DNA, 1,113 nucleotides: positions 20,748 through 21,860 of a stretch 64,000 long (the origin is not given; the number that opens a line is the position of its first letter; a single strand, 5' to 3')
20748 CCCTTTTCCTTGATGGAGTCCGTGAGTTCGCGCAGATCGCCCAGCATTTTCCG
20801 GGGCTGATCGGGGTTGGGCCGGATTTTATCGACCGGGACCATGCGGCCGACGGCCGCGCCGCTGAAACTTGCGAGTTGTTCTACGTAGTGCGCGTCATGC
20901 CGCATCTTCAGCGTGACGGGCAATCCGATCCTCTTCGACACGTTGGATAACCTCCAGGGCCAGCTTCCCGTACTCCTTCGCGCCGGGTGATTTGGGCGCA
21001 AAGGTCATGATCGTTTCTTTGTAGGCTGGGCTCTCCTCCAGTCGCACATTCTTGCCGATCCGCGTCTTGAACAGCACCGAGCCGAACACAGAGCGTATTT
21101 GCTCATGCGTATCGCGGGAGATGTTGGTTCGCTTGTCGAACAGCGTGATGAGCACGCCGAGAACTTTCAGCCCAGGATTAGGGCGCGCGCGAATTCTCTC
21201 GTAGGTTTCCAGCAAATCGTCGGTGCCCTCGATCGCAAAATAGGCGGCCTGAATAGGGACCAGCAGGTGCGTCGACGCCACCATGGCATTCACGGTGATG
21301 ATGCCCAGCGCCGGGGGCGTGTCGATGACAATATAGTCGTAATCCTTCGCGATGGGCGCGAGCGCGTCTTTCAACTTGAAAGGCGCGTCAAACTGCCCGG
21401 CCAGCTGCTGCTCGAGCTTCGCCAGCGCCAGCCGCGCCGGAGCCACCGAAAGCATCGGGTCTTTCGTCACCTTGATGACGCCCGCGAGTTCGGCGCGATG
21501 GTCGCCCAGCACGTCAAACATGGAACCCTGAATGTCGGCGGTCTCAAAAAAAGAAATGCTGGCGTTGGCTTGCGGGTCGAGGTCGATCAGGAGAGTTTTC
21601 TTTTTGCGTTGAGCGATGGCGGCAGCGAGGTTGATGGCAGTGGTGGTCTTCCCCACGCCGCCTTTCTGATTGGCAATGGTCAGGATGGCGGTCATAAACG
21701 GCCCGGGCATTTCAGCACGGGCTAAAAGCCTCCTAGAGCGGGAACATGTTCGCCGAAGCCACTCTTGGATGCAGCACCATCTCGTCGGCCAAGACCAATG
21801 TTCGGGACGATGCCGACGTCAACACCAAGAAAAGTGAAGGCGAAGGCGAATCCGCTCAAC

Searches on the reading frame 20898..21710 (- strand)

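Call 44: search_protein_families(library=pfam, proteins=[window:20898-21710:-], max_evalue=0.001)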
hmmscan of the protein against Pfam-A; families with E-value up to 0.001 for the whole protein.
window:20898-21710:- (271 aa): 8 families
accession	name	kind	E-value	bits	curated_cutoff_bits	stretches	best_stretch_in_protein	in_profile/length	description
PF13614.12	AAA_31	-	4.3e-51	173.8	27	1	9-183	3-177/177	AAA domain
PF01656.29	CbiA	-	9.1e-24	84.2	25.4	1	10-233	1-124/125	CobQ/CobB/MinD/ParA nucleotide binding domain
PF09140.17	MipZ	-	1.2e-09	38.4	20.7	1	10-156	3-132/262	ATPase MipZ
PF10609.15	ParA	-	1.7e-09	37.9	27.1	1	8-45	4-41/246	NUBPL iron-transfer P-loop NTPase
PF06564.18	CBP_BcsQ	-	3.5e-09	37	21.3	1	9-252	3-231/234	Cellulose biosynthesis protein BcsQ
PF02374.21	ArsA_ATPase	-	9.2e-09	35.4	24.3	1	16-133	9-134/305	Anion-transporting ATPase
PF00142.24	Fer4_NifH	-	1.9e-08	34.6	25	1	16-72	8-63/271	4Fe-4S iron sulfur cluster binding proteins, NifH/frxC family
PF07015.17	VirC1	-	7.9e-05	22.5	24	0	9-46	3-40/231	VirC1 protein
